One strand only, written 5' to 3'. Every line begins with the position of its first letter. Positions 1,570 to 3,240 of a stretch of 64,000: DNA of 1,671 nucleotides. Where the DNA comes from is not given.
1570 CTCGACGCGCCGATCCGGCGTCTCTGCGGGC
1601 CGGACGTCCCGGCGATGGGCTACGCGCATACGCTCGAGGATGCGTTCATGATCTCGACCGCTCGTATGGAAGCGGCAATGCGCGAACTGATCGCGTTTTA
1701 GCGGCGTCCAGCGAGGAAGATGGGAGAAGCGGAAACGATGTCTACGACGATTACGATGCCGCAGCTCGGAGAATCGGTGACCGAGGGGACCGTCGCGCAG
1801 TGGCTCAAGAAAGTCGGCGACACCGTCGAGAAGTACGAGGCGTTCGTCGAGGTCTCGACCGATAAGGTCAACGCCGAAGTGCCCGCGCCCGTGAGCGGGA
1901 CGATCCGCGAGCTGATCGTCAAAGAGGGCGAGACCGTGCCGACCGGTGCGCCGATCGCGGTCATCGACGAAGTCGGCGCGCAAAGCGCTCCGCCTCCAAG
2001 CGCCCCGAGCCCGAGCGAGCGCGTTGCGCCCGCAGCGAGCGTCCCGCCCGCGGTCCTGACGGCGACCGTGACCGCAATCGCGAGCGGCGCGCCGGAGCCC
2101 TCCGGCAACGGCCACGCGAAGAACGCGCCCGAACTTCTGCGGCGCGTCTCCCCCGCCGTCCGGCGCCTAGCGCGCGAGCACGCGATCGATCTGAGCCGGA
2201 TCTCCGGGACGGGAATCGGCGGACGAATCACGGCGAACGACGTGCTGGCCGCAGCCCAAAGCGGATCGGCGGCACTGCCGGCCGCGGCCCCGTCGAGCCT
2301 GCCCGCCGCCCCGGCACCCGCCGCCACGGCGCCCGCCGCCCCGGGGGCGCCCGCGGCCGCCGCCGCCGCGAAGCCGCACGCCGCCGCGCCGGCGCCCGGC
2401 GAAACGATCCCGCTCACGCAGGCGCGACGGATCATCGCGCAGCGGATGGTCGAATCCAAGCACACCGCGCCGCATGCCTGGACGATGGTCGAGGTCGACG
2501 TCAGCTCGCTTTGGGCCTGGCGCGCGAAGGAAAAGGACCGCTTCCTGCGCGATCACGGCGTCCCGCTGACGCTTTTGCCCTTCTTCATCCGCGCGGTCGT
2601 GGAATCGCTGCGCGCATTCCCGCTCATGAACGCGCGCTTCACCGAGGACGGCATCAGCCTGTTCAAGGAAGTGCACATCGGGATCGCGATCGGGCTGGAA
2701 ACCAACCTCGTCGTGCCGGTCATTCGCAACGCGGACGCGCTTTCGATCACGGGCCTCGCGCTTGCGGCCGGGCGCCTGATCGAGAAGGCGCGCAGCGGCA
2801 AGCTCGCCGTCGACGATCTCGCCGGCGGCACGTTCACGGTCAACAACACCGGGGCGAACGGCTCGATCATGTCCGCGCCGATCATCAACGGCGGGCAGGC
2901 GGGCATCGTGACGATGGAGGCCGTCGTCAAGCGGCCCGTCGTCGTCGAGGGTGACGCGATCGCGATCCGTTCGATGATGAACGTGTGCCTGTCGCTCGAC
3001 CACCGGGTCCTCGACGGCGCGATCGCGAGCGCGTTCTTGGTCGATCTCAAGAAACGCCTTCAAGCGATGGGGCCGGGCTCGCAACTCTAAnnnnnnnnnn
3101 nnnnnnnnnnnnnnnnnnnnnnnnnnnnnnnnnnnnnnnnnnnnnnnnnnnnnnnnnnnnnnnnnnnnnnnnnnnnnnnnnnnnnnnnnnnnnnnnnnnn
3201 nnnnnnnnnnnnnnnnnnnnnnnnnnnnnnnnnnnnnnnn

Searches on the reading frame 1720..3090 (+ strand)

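Call 41: search_protein_families(library=ncbifam, proteins=[window:1720-3090:+], max_evalue=1e-10)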
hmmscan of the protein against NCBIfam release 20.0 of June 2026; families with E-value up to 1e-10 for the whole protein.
window:1720-3090:+ (456 aa): 11 families
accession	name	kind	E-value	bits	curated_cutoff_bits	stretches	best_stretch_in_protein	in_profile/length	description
TIGR02927.1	SucB_Actino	equivalog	5.1e-114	382.2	423.45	1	6-449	124-570/579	2-oxoglutarate dehydrogenase, E2 component, dihydrolipoamide succinyltransferase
NF004309.0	PRK05704.1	equivalog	2.4e-105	353.2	449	1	7-447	1-398/408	2-oxoglutarate dehydrogenase complex dihydrolipoyllysine-residue succinyltransferase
NF008814.0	PRK11854.1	equivalog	2e-101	340.3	722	1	7-449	206-631/637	pyruvate dehydrogenase complex dihydrolipoyllysine-residue acetyltransferase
TIGR01347.1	sucB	equivalog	5.7e-97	325.5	378.65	1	10-448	2-395/404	dihydrolipoyllysine-residue succinyltransferase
TIGR01349.1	PDHac_trf_mito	equivalog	3.2e-74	250.6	445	1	11-447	2-429/437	pyruvate dehydrogenase complex dihydrolipoamide acetyltransferase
TIGR01348.1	PDHac_trf_long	equivalog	3.1e-66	224.1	552.1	1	8-448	155-580/587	dihydrolipoyllysine-residue acetyltransferase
NF011416.0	PRK14843.1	equivalog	1.3e-52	178.8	429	1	142-447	50-339/347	dihydrolipoamide acetyltransferase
NF008815.0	PRK11857.1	equivalog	1.5e-50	172.4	378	1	143-447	6-299/308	dihydrolipoamide acetyltransferase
NF008907.0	PRK12270.1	equivalog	1.1e-26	93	878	1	183-448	82-362/1241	multifunctional oxoglutarate decarboxylase/oxoglutarate dehydrogenase thiamine pyrophosphate-binding subunit/dihydrolipoyllysine-residue suc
NF011457.0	PRK14875.1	equivalog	1.5e-25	90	307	1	7-180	2-127/372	acetoin dehydrogenase dihydrolipoyllysine-residue acetyltransferase subunit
NF008854.0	PRK11892.1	equivalog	3.8e-15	55.5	454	1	7-115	1-110/464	pyruvate dehydrogenase complex E1 component subunit beta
